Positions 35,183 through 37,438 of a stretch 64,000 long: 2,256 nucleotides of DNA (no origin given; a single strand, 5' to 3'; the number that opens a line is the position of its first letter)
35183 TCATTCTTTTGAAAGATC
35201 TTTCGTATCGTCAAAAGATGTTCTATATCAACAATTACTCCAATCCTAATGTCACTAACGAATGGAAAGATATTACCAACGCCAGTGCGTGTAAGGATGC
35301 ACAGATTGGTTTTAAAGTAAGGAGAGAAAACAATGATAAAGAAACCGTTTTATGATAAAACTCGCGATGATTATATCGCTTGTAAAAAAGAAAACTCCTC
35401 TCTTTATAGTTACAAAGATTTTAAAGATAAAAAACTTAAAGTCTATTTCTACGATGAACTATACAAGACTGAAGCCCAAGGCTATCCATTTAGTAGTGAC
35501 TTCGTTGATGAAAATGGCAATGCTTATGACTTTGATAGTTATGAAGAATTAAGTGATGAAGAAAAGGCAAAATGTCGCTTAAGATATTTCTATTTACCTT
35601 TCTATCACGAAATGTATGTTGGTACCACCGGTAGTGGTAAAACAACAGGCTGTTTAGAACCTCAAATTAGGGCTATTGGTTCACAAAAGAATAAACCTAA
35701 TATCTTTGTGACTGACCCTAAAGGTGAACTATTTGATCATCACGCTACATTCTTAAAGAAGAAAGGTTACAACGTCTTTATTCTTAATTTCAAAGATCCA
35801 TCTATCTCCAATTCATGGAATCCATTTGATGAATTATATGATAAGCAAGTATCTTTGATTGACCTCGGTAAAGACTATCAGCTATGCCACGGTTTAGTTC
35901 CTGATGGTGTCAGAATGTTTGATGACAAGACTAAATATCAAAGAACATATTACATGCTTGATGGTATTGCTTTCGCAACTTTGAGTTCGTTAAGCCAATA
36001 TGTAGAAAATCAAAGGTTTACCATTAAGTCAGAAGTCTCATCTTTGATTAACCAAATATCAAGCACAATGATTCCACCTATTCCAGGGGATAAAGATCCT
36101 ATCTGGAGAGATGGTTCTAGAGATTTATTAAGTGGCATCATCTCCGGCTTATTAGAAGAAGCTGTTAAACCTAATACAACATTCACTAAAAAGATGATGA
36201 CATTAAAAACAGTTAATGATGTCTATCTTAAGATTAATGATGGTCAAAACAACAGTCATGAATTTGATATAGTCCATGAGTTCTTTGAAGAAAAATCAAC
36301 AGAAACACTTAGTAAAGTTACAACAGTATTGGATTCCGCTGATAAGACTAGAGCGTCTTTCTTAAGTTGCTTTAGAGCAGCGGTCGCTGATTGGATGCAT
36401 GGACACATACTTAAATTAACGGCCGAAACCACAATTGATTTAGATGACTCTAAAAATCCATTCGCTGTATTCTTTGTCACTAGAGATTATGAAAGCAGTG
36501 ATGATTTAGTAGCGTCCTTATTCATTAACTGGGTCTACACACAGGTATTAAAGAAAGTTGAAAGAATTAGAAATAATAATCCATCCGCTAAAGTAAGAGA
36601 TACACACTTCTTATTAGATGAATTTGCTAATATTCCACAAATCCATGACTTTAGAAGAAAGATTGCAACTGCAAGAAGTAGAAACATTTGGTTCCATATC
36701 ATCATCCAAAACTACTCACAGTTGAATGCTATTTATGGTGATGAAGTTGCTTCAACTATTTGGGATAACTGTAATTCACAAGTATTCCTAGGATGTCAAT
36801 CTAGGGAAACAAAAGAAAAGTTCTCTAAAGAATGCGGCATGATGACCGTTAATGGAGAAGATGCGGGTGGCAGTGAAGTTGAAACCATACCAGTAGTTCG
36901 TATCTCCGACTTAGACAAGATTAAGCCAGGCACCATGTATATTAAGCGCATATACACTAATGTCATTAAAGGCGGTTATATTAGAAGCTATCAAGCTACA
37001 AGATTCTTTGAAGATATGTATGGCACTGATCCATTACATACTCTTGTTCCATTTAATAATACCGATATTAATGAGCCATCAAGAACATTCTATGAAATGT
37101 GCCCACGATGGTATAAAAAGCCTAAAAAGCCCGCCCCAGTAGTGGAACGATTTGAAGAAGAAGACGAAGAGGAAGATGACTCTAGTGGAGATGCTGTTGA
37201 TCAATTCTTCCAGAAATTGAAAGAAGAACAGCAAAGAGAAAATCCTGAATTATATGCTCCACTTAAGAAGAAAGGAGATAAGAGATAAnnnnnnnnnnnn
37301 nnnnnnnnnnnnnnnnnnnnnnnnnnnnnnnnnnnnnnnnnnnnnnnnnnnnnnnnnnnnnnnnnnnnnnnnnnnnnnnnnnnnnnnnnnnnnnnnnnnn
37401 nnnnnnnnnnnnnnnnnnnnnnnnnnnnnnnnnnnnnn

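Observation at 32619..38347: Candidate undescribed system: polytopic membrane protein + 2 TerB-like paralogs + Sel1-like protein + soluble VirD4/TraG-like ATPase + ClpR/ClpP pair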

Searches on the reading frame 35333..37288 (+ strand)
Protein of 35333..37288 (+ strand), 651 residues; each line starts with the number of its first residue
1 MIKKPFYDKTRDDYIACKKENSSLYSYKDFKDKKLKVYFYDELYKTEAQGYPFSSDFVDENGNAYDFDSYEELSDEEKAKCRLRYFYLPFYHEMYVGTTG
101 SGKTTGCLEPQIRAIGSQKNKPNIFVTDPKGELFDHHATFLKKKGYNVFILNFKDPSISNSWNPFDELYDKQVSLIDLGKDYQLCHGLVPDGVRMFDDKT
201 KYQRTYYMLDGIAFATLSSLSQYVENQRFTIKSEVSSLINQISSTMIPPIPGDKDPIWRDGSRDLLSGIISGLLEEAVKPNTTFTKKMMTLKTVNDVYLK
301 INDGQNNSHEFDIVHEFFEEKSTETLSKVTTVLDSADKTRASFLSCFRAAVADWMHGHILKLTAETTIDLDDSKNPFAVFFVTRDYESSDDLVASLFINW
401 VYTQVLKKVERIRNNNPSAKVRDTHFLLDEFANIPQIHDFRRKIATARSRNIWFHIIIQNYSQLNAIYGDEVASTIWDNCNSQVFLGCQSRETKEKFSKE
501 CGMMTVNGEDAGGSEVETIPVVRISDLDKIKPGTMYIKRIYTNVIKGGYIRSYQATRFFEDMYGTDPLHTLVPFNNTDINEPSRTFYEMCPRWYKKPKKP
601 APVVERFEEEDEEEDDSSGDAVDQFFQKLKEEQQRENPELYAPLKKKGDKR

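Call 3: search_protein_families(library=pfam, proteins=[window:35333-37288:+], max_evalue=0.1)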
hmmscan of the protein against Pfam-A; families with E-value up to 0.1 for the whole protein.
window:35333-37288:+ (651 aa): 5 families
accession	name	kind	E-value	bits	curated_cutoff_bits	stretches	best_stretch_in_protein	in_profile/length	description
PF02534.20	T4SS-DNA_transf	-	3.4e-45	155.2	20.1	1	90-509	44-390/468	Type IV secretory system Conjugative DNA transfer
PF12696.13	TraG-D_C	-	1.4e-28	99.8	22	1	424-508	2-86/126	TraM recognition site of TraD and TraG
PF10412.15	TrwB_AAD_bind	-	1.3e-25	90.6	20.5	2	239-511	90-333/387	Type IV secretion-system coupling protein DNA-binding domain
PF00270.35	DEAD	-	0.0033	17.6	26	1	96-147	20-71/167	DEAD/DEAH box helicase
PF05067.18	Mn_catalase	-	0.0069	15.8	27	1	10-85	85-159/284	Manganese containing catalase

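Call 4: search_protein_families(library=padloc, proteins=[window:35333-37288:+], max_evalue=0.1)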
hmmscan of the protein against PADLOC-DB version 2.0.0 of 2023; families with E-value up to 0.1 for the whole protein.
window:35333-37288:+ (651 aa): 1 family
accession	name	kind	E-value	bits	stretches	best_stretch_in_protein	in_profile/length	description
PDLC04140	mad8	-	2.8e-09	34.9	1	92-537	29-286/314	mads_8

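Call 5: search_protein_families(library=ncbifam, proteins=[window:35333-37288:+], max_evalue=0.1)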
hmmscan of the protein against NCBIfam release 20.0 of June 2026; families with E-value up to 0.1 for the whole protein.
window:35333-37288:+ (651 aa): 12 families
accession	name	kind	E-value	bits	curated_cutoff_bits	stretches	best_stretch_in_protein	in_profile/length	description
NF045973.1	conju_CD1115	equivalog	1.4e-72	244.9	250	2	230-514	104-385/442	VirD4-like conjugal transfer protein, CD1115 family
TIGR02759.1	TraD_Ftype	equivalog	1.7e-13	50.2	521.35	1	422-507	407-492/566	type IV conjugative transfer system coupling protein TraD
NF010472.0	PRK13897.1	equivalog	1.4e-12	47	728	2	328-509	316-493/657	type IV secretion system component VirD4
NF010424.0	PRK13850.1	equivalog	9.5e-12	43.9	681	1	391-506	361-473/670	type IV secretion system ATPase VirD4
NF010453.0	PRK13880.1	subfamily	4.9e-10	38.2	586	1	97-510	176-526/630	conjugal transfer coupling protein TraG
NF041326.1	Bacteroid_MobC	subfamily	9.7e-08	30.8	900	1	423-505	457-537/655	conjugal transfer protein MobC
NF010254.0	PRK13700.1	subfamily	3.1e-06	25.9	1221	1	371-502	375-498/735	F-type conjugal transfer protein TraD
TIGR03743.1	SXT_TraD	subfamily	3.9e-06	25.6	366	1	419-507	483-571/636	conjugative transfer system coupling protein TraD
NF010394.0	PRK13822.1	subfamily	5e-06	25.6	443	1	422-508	477-564/643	conjugal transfer coupling protein TraG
TIGR02767.1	TraG-Ti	equivalog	2.2e-05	23.5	686.2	1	422-510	465-553/623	Ti-type conjugative transfer system protein TraG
NF010450.0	PRK13876.1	subfamily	0.00013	20.3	674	1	332-505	319-481/667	IncP-type conjugal transfer protein TraG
NF041447.1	TrbC_conju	equivalog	0.034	12.6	800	0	237-331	226-322/685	F-type conjugative transfer protein TrbC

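Call 7: find_homologous_proteins(query=window:35333-37288:+, max_evalue=0.00001)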
Query window:35333-37288:+ (651 aa): 799 proteins with E <= 0.00001 among 8000 candidates; the best 120 are listed.
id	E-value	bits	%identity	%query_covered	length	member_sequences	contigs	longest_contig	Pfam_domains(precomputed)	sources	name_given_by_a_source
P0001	0.0e+0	1507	100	100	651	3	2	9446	PF10412.16,PF02534.21,PF12696.14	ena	-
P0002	0.0e+0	1477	97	100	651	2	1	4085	PF10412.16,PF02534.21,PF12696.14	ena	-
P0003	0.0e+0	1476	97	100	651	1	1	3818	PF10412.16,PF02534.21,PF12696.14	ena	-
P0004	0.0e+0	1341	86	100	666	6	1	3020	PF10412.16,PF02534.21,PF12696.14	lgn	-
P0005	0.0e+0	1307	85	100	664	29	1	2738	PF10412.16,PF02534.21,PF12696.14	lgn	-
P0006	0.0e+0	1272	82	100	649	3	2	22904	PF10412.16,PF02534.21,PF12696.14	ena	-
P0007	0.0e+0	1207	80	99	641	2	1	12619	PF10412.16,PF02534.21,PF12696.14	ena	-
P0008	0.0e+0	1181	76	100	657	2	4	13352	PF10412.16,PF02534.21,PF12696.14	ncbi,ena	-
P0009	0.0e+0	1155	75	100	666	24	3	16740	PF10412.16,PF02534.21,PF12696.14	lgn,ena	-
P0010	0.0e+0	1038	68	100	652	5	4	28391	PF10412.16,PF02534.21,PF12696.14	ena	-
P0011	1.5e-210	719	53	91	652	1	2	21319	PF10412.16,PF02534.21,PF12696.14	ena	-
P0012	1.4e-200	686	51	91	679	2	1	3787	PF10412.16,PF02534.21,PF12696.14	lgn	-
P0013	3.1e-200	685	50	92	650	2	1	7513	PF10412.16,PF02534.21,PF12696.14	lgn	-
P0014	4.4e-196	671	50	94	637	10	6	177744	PF10412.16,PF02534.21,PF12696.14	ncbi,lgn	-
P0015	6.1e-194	664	49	92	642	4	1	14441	PF10412.16,PF02534.21,PF12696.14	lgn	-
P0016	1.4e-191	657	50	93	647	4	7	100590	PF10412.16,PF02534.21,PF12696.14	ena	-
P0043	6.6e-169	582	44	92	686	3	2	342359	PF10412.16,PF02534.21,PF12696.14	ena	-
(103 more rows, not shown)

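Call 8: find_encoding_contigs(protein=P0010, flank=10000, max_places=3)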
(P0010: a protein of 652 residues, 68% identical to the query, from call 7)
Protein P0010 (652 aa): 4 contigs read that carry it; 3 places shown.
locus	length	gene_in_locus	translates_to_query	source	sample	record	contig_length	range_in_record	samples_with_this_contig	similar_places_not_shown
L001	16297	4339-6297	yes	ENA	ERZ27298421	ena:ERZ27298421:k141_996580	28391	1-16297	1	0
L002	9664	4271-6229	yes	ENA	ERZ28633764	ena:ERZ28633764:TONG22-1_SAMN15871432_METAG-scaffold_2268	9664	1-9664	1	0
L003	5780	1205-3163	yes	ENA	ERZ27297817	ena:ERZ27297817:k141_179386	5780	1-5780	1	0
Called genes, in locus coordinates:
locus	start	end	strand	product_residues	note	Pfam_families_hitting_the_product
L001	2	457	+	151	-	?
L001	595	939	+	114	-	PF01381:HTH_3 (weak)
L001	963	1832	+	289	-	PF13310:Virulence_RhuM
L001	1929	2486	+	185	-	-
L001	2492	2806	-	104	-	-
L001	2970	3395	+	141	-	-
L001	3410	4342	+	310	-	-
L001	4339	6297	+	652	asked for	PF02534:T4SS-DNA_transf, PF10412:TrwB_AAD_bind, PF12696:TraG-D_C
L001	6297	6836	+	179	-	PF00574:CLP_protease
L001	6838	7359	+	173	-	PF00574:CLP_protease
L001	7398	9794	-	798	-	-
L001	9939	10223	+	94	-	PF02026:RyR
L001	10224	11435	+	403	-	PF12897:Asp_aminotransf, PF00155:Aminotran_1_2 (weak)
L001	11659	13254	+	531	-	PF06418:CTP_synth_N, PF00117:GATase, PF07722:Peptidase_C26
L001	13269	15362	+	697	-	PF12437:GSIII_N, PF00120:Gln-synt_C, PF18318:Gln-synt_C-ter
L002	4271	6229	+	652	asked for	PF02534:T4SS-DNA_transf, PF10412:TrwB_AAD_bind, PF12696:TraG-D_C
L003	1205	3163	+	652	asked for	PF02534:T4SS-DNA_transf, PF10412:TrwB_AAD_bind, PF12696:TraG-D_C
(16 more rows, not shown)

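Call 9: find_encoding_contigs(protein=P0014, flank=10000, max_places=3)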
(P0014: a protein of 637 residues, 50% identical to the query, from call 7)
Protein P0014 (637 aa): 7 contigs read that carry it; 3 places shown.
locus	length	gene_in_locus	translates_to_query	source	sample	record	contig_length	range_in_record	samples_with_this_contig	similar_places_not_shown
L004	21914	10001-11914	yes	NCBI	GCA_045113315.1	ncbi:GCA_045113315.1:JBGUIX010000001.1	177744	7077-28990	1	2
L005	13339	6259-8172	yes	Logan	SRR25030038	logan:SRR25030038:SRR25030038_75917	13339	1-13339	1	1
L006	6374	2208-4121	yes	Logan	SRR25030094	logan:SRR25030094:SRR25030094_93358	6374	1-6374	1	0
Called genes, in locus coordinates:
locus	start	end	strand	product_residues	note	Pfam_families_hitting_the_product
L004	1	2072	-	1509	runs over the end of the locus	PF01637:ATPase_2 (faint)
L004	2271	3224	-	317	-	-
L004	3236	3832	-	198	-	-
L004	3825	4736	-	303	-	PF04055:Radical_SAM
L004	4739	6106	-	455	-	PF04055:Radical_SAM, PF13353:Fer4_12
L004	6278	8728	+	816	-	-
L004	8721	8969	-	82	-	-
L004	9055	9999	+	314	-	-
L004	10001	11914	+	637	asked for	PF02534:T4SS-DNA_transf, PF10412:TrwB_AAD_bind, PF12696:TraG-D_C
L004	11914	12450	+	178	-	PF00574:CLP_protease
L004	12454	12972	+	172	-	PF00574:CLP_protease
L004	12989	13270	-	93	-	PF02026:RyR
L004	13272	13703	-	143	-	-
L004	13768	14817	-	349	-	PF15919:HicB_lk_antitox (weak), PF15970:HicB-like_2 (faint)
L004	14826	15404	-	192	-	-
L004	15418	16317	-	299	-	PF04556:DpnII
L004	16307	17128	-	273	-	PF01555:N6_N4_Mtase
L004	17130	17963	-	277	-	PF02086:MethyltransfD12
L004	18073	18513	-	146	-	-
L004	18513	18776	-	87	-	-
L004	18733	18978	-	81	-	-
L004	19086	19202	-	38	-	-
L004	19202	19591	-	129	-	-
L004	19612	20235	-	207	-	-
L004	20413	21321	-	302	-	-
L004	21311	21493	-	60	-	PF12728:HTH_17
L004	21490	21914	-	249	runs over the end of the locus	PF02498:Bro-N, PF03374:ANT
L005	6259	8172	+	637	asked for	PF02534:T4SS-DNA_transf, PF10412:TrwB_AAD_bind, PF12696:TraG-D_C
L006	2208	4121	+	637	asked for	PF02534:T4SS-DNA_transf, PF10412:TrwB_AAD_bind, PF12696:TraG-D_C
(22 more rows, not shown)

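Call 14: find_related_loci(query=A1, collection=genome_contigs, flank=10000)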
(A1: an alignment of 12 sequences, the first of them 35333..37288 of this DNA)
Query A1 (651 aa) in genome_contigs; peptide patterns used: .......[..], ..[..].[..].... (x = any residue, [..] = any of these).
210 stretches matched a pattern; 131 encode a relative of the query (tblastn E <= 1e-3); the best 80 are kept; 79 distinct loci.
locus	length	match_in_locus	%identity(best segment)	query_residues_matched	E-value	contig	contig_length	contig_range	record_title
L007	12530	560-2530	85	1-644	0e+0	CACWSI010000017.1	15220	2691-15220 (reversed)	MAG: uncultured Erysipelotrichaceae bacterium isolate RUG10878 genome assembly, contig: RUG10878_asm_17, whole genome sh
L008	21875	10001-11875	50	1-615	0e+0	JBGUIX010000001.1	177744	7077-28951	MAG: Bacilli bacterium isolate ruminal_MAG_317 ruminal_MAG_317_contig_0001, whole genome shotgun sequence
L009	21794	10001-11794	45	4-596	1e-155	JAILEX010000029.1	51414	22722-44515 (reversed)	MAG: Bacilli bacterium isolate RUI057 k141_1268173_flag=0_multi=14.5021_len=51414, whole genome shotgun sequence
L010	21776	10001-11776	44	2-586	8e-155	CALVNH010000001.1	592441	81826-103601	MAG: uncultured Clostridia bacterium isolate BRZ_P__bin69 genome assembly, contig: BRZ_P__NODE_2_length_592441_cov_37.00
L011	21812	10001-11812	45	1-594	6e-156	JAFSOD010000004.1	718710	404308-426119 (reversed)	MAG: Bacilli bacterium isolate RGIG3320 Goat_Reticulum-5__c320, whole genome shotgun sequence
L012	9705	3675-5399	45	1-574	7e-152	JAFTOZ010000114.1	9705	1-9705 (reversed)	MAG: Clostridia bacterium isolate RGIG4018 Roe_deer_Cecum-5__c558003, whole genome shotgun sequence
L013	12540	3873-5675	45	1-599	9e-152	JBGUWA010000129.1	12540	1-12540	MAG: Candidatus Enteromonas sp. isolate ruminal_MAG_88 ruminal_MAG_88_contig_0129, whole genome shotgun sequence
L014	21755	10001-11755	46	6-586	7e-151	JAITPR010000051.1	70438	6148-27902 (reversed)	MAG: Clostridiaceae bacterium isolate Pq454_bin33 k119_3407330, whole genome shotgun sequence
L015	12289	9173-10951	44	1-582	2e-149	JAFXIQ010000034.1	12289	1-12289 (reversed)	MAG: Clostridia bacterium isolate RGIG6449 Sheep_Rectum.Co__c1999559, whole genome shotgun sequence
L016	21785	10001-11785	42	8-603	5e-149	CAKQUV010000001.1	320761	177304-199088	MAG: uncultured Clostridia bacterium isolate REFINED_METABAT215_TOP10_CONTIGS_1500_ASSEMBLY_K77_MERGED__Hadza_PheChl_Fib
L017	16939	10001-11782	42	8-602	1e-148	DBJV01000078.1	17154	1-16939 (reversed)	MAG TPA_asm: Christensenella sp. UBA767 UBA767_contig_7447, whole genome shotgun sequence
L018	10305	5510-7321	44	20-607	2e-147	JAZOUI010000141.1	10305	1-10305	MAG: Pumilibacteraceae bacterium isolate T1900045533_YK20190227.MAGScoT_cleanbin_000035 SGB_7748_k141_2524716, whole gen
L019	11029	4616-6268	45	8-557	3e-147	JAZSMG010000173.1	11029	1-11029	MAG: Christensenellaceae bacterium isolate T1900044555_TS20190021.MAGScoT_cleanbin_000036 SGB_291_k141_1851698, whole ge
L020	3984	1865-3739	42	1-607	5e-152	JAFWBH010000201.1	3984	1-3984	MAG: Clostridia bacterium isolate RGIG5583 Sheep_Colon.Co__c3108586, whole genome shotgun sequence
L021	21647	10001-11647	45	8-557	4e-147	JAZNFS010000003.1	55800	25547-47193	MAG: Christensenellaceae bacterium isolate T1900044713_TS20190179.MAGScoT_cleanbin_000049 SGB_1841_k141_727235, whole ge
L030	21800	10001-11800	44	6-601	2e-143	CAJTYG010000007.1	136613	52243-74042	MAG TPA_asm: uncultured Christensenella sp. isolate MGBC124771 genome assembly, contig: MGBC124771.7, whole genome shotg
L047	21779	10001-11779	39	1-582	1e-135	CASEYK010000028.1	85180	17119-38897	uncultured bacterium isolate CO.O38.metabat-bins.57 genome assembly, contig: CO.O38.metabat-bins.57.fa_k141_21156658, wh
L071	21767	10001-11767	47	1-575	1e-170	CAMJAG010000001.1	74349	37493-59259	MAG: uncultured Bacillales bacterium isolate SRR12081298_bin.63_metaWRAP_v1.3_MAG genome assembly, contig: ERZ12289774.3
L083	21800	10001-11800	42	1-589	9e-139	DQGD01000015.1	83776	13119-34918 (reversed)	MAG TPA_asm: Clostridiales bacterium isolate UBA10677 contig_510, whole genome shotgun sequence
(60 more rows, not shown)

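Call 59: search_dna_similar(query=window:35333-37288:+, collection=plasmids, mode=protein, max_rows=12)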
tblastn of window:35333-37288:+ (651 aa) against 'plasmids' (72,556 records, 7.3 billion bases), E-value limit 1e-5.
Records with a match: 1972; places in all: 2057; records where one place covers at least 80% of the query: 0.
Best place of each record, by identity: <60% 1972.
By first word of the organism name: Enterococcus 644; Bacillus 367; Lactiplantibacillus 143; Clostridium 109; Staphylococcus 73; Listeria 69; Lactococcus 55; Priestia 40; Sinorhizobium 35; Lacticaseibacillus 31; and 103 more.
By predicted mobility (MOB-suite, as given by PLSDB): conjugative 1309; non-mobilizable 336; mobilizable 327.
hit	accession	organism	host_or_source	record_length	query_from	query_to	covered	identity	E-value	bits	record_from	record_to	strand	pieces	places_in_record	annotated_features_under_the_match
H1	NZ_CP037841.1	Clostridioides difficile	-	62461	92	553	58%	32.3%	3e-27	187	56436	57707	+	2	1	VirD4-like conjugal transfer protein, CD1115 family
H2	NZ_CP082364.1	Bacillus badius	bacterial cell,soil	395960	92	539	69%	27.2%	3e-34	147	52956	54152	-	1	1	VirD4-like conjugal transfer protein, CD1115 family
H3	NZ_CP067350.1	Clostridioides sp. ES-S-0107-01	soil,soil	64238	92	553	58%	32.1%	2e-26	186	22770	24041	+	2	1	VirD4-like conjugal transfer protein, CD1115 family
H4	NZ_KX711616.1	Bacillus subtilis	flower bed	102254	92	540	69%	26.2%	1e-32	142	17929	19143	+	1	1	VirD4-like conjugal transfer protein, CD1115 family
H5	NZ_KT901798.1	Clostridium botulinum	-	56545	92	539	69%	25.8%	4e-29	132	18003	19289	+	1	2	VirD4-like conjugal transfer protein, CD1115 family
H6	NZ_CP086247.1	Clostridium sp. CF011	single colony,bovine feces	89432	92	516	65%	27.1%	6e-29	131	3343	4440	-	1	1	VirD4-like conjugal transfer protein, CD1115 family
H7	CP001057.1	Clostridium botulinum B str. Eklund 17B (NRP)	-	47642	92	539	69%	25.6%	1e-29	133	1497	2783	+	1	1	type IV secretory pathway, VirD4 component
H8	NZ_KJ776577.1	Clostridium botulinum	-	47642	92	539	69%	25.6%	1e-29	133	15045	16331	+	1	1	VirD4-like conjugal transfer protein, CD1115 family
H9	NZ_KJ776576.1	Clostridium botulinum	-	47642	92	539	69%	25.6%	1e-29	133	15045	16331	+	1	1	VirD4-like conjugal transfer protein, CD1115 family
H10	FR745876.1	Clostridium botulinum B str. Eklund 17B (NRP)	-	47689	92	539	69%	25.6%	1e-29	133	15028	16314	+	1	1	putative traG and virD conjugational like protein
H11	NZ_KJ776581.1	Clostridium botulinum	-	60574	92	539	69%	25.6%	3e-29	132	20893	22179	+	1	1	VirD4-like conjugal transfer protein, CD1115 family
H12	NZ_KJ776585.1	Clostridium botulinum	-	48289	92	539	69%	25.4%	3e-29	132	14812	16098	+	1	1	VirD4-like conjugal transfer protein, CD1115 family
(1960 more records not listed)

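Call 60: get_annotated_region(hit=H1, flank=7000)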
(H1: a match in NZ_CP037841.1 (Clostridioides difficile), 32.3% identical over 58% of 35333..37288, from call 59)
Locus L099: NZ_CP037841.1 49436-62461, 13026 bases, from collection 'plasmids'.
description: Clostridioides difficile strain Cd5 plasmid pCd5_2, complete sequence
organism: Clostridioides difficile (NCBI taxid 1496)
taxonomy: Bacteria; Bacillota; Clostridia; Peptostreptococcales; Peptostreptococcaceae; Clostridioides; Clostridioides difficile
host: -; source: -; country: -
typing (MOB-suite, as given by PLSDB): non-mobilizable
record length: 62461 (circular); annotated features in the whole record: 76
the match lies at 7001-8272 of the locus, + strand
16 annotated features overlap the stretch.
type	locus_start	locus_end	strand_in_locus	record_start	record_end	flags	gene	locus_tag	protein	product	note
CDS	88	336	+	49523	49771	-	-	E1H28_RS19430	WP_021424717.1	helix-turn-helix domain-containing protein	-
CDS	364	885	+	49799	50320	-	-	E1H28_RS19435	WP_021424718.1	hypothetical protein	-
CDS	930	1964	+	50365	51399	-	-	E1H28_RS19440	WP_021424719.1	cell wall-binding repeat-containing protein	-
CDS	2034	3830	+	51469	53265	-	-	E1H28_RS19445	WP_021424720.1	hypothetical protein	-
CDS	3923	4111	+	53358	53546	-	-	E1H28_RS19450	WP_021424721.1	hypothetical protein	-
CDS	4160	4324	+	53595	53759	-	-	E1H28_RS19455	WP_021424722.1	hypothetical protein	-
CDS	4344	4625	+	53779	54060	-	-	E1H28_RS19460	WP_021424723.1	hypothetical protein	-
CDS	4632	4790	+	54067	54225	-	-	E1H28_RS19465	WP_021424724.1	hypothetical protein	-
CDS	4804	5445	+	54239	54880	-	-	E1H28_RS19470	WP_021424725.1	hypothetical protein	-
CDS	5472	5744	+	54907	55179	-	-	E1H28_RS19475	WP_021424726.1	hypothetical protein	-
CDS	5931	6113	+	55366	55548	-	-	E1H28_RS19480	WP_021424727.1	hypothetical protein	-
CDS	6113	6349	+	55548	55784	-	-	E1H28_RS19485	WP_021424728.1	hypothetical protein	-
CDS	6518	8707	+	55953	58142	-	-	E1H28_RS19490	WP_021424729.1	VirD4-like conjugal transfer protein, CD1115 family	-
CDS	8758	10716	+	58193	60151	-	-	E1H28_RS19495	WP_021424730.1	pLS20_p028 family conjugation system transmembrane protein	-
CDS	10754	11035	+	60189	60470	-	-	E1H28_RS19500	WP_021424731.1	DUF5592 family protein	-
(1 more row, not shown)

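Call 61: search_dna_similar(query=window:35333-37288:+, collection=phages, mode=protein, max_rows=8)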
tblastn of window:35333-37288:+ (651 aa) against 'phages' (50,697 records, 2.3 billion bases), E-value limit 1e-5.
Records with a match: 28; places in all: 28; records where one place covers at least 80% of the query: 0.
Best place of each record, by identity: <60% 28.
By first word of the organism name: Bacteriophage 21; Listeria 4; Streptococcus 2; Enterococcus 1.
By host as written in the record: - 21; Listeria monocytogenes 4; Streptococcus gallolyticus BSJ31 1; Streptococcus gallolyticus BSJ27 1; Enterococcus faecalis 1.
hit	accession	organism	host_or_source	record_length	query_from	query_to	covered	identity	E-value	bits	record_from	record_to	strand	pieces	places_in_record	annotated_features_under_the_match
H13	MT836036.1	Bacteriophage sp.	human fecal samples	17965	92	506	64%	22.4%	4e-12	76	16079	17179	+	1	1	record has no annotation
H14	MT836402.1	Bacteriophage sp.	human fecal samples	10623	91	512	39%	31.2%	2e-9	125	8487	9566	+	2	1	record has no annotation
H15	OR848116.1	Listeria phage LM 4-14-1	Listeria monocytogenes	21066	251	539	44%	26.4%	3e-20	102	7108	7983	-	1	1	record has no annotation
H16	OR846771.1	Listeria phage LM 4-11-1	Listeria monocytogenes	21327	251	539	44%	26.4%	3e-20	102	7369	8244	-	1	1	record has no annotation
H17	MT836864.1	Bacteriophage sp.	human fecal samples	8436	255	508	39%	28.2%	7e-11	72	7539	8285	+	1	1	record has no annotation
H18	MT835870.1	Bacteriophage sp.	human fecal samples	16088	227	515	44%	23.7%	2e-10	71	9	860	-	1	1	record has no annotation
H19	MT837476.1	Bacteriophage sp.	human fecal samples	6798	258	507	38%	27.0%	1e-8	64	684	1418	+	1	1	record has no annotation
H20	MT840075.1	Bacteriophage sp.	human fecal samples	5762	335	507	27%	32.8%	1e-13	81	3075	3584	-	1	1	record has no annotation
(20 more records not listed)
